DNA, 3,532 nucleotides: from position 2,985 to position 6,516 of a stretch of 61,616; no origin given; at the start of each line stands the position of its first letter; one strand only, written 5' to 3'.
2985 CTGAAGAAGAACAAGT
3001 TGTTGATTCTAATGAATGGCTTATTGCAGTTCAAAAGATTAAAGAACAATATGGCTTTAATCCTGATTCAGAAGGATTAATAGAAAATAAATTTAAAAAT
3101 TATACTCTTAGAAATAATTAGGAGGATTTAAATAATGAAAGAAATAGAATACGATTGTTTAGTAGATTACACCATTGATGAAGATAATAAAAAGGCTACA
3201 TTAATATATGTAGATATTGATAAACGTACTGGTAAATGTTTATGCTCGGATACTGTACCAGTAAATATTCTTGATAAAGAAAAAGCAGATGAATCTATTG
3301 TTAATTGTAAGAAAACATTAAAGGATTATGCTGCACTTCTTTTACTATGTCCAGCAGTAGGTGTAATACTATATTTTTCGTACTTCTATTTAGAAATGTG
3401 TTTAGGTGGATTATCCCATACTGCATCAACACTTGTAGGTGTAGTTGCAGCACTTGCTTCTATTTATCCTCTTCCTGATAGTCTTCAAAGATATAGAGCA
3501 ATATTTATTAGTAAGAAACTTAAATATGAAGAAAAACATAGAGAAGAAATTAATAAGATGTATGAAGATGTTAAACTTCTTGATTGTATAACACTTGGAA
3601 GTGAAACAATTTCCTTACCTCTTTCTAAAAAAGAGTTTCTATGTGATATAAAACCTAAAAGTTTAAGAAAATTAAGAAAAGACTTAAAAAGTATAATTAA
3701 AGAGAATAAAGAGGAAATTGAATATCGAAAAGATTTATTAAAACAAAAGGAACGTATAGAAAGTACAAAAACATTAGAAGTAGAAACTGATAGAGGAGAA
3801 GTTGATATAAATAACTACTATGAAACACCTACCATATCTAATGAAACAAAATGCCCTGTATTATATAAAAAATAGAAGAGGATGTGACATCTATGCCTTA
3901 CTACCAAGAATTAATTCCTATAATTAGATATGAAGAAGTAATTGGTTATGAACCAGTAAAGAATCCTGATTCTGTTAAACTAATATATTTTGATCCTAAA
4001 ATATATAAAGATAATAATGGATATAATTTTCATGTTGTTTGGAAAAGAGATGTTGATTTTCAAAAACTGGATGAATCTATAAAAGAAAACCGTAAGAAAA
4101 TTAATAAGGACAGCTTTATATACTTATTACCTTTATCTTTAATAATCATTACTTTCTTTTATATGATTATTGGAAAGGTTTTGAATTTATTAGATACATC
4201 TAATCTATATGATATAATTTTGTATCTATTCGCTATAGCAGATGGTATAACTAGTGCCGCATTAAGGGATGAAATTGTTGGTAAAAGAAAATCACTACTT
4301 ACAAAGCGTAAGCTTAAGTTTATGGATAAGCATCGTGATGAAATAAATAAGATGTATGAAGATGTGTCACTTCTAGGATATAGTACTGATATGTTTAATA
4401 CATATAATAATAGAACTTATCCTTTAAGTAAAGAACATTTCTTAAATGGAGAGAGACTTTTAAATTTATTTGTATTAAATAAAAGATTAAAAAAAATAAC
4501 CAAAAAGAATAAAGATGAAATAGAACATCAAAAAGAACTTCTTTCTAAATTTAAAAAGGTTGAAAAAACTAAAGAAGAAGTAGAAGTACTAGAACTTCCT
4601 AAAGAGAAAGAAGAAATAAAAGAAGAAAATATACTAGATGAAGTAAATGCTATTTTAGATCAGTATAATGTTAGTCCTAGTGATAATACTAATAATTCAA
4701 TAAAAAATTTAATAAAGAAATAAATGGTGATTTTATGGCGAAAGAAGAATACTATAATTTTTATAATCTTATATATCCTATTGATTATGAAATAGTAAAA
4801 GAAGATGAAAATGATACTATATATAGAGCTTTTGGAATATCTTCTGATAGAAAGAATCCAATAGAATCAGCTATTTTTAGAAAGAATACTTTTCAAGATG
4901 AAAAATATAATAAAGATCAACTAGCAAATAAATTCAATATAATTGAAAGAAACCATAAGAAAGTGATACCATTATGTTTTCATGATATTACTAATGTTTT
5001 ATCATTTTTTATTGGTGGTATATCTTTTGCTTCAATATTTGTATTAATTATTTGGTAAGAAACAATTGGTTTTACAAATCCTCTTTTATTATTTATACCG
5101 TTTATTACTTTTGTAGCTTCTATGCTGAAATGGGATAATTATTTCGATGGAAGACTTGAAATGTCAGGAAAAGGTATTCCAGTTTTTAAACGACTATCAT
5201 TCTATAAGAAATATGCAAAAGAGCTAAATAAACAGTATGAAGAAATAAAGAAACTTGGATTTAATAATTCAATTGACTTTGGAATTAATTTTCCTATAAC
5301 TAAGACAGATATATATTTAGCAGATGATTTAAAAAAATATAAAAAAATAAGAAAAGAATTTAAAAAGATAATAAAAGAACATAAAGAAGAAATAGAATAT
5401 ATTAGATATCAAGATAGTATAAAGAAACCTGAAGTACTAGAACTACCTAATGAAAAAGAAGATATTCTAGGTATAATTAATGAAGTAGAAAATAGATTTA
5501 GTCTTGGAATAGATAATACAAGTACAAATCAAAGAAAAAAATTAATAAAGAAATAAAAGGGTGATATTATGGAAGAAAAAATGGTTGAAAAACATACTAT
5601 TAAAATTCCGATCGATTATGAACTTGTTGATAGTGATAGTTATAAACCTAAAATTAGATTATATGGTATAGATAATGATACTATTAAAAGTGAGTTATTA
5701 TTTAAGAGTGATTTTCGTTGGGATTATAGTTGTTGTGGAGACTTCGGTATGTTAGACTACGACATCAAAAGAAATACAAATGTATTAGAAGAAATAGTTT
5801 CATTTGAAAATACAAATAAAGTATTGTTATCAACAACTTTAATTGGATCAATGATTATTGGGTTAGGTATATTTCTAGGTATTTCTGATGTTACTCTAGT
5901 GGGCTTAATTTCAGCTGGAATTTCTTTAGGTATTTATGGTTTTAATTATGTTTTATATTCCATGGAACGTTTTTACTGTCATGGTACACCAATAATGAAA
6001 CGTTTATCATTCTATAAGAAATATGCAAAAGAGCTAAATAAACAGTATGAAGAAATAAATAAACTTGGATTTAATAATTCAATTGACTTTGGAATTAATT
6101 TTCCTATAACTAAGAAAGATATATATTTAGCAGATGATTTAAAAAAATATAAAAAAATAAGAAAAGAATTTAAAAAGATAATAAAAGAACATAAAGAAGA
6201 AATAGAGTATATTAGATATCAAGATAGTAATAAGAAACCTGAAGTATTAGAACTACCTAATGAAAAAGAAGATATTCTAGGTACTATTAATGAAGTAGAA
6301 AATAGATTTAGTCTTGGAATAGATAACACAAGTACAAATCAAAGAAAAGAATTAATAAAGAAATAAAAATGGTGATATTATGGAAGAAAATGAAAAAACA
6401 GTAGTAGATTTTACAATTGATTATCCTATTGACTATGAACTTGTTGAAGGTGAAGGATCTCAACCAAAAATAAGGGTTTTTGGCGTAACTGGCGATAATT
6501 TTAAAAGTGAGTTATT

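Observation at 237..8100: Ten-gene head-to-tail array of a paralogous TM-hairpin protein family with no recognisable function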

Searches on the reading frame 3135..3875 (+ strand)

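Call 3: search_protein_families(library=pfam, proteins=[window:3135-3875:+], max_evalue=1)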
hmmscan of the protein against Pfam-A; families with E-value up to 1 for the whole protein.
window:3135-3875:+ (246 aa): 0 families

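Call 4: search_protein_families(library=ncbifam, proteins=[window:3135-3875:+], max_evalue=1)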
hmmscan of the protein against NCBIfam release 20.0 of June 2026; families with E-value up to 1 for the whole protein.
window:3135-3875:+ (246 aa): 0 families

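Call 6: search_protein_families(library=padloc, proteins=[window:3135-3875:+], max_evalue=1)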
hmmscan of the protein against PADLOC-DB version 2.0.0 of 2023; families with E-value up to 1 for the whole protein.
window:3135-3875:+ (246 aa): 1 family
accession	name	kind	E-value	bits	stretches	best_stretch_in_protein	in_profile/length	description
PDLC01338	Cas2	-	0.01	14.3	1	168-196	29-57/76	"CAS-I,CAS-II,CAS-III,CAS-IV,CAS-V,CAS-VI; acquisition_2"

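Call 7: search_protein_families(library=phrogs, proteins=[window:3135-3875:+], max_evalue=1)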
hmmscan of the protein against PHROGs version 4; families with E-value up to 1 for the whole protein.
window:3135-3875:+ (246 aa): 2 families
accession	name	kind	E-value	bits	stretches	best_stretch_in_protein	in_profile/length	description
phrog_6689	-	unknown function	0.26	12.3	1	192-208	26-42/67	-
phrog_22545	-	unknown function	0.37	12.2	0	182-230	24-71/109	-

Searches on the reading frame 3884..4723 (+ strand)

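Call 3: search_protein_families(library=pfam, proteins=[window:3884-4723:+], max_evalue=1)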
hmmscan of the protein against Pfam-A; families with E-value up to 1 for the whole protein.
window:3884-4723:+ (279 aa): 0 families

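Call 4: search_protein_families(library=ncbifam, proteins=[window:3884-4723:+], max_evalue=1)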
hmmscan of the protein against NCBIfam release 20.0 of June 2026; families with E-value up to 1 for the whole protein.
window:3884-4723:+ (279 aa): 2 families
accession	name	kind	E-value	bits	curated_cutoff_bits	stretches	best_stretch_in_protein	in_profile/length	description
NF009994.0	PRK13463.1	equivalog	0.025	14.3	277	1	26-60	100-134/203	phosphoserine phosphatase 1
NF009235.0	PRK12585.1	equivalog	0.46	9.7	273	1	206-253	108-153/197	putative monovalent cation/H+ antiporter subunit G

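Call 6: search_protein_families(library=padloc, proteins=[window:3884-4723:+], max_evalue=1)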
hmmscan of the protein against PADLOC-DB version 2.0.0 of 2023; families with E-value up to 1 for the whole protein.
window:3884-4723:+ (279 aa): 0 families

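Call 7: search_protein_families(library=phrogs, proteins=[window:3884-4723:+], max_evalue=1)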
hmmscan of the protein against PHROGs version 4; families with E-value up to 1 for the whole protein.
window:3884-4723:+ (279 aa): 3 families
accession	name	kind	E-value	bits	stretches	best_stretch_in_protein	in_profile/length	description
phrog_3127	-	unknown function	0.019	16.4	1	208-277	78-143/178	-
phrog_19448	-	unknown function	0.15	13.3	1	215-268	7-62/79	-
phrog_25519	-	unknown function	0.99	10.8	0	202-224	3-25/74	-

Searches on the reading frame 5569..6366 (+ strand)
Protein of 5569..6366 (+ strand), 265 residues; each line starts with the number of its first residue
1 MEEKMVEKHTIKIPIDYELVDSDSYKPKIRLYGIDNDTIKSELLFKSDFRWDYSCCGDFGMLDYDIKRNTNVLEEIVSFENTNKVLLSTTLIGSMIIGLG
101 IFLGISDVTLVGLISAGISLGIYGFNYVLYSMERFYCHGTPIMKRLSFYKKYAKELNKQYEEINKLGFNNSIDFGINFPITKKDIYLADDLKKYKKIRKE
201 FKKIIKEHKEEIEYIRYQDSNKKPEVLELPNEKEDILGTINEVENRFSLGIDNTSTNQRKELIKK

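Call 3: search_protein_families(library=pfam, proteins=[window:5569-6366:+], max_evalue=1)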
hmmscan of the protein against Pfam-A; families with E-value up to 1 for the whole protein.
window:5569-6366:+ (265 aa): 0 families

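Call 4: search_protein_families(library=ncbifam, proteins=[window:5569-6366:+], max_evalue=1)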
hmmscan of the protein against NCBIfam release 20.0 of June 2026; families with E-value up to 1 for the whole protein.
window:5569-6366:+ (265 aa): 1 family
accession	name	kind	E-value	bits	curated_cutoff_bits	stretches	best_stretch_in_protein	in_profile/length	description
NF003995.0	PRK05472.2-4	subfamily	0.047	13.2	126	0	48-87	47-88/213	redox-sensing transcriptional repressor Rex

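Call 6: search_protein_families(library=padloc, proteins=[window:5569-6366:+], max_evalue=1)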
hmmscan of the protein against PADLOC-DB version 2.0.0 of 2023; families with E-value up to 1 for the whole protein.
window:5569-6366:+ (265 aa): 1 family
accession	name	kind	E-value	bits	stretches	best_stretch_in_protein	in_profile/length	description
PDLC03468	REase_II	-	0.02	12.4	1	149-214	52-114/214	Type II restriction enzyme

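Call 7: search_protein_families(library=phrogs, proteins=[window:5569-6366:+], max_evalue=1)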
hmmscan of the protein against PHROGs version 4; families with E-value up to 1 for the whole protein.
window:5569-6366:+ (265 aa): 6 families
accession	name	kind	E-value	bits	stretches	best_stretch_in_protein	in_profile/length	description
phrog_2801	-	unknown function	0.0034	16.8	1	142-260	362-476/735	-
phrog_30970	-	unknown function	0.0055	18.1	1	143-205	32-95/112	-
phrog_10155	-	unknown function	0.022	15.9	1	186-228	20-62/121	-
phrog_1009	-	unknown function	0.11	13.7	0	108-164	12-61/103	-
phrog_34092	-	unknown function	0.35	12.2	1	96-164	14-79/112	-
phrog_28321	-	unknown function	0.93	11.3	0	195-226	26-57/97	-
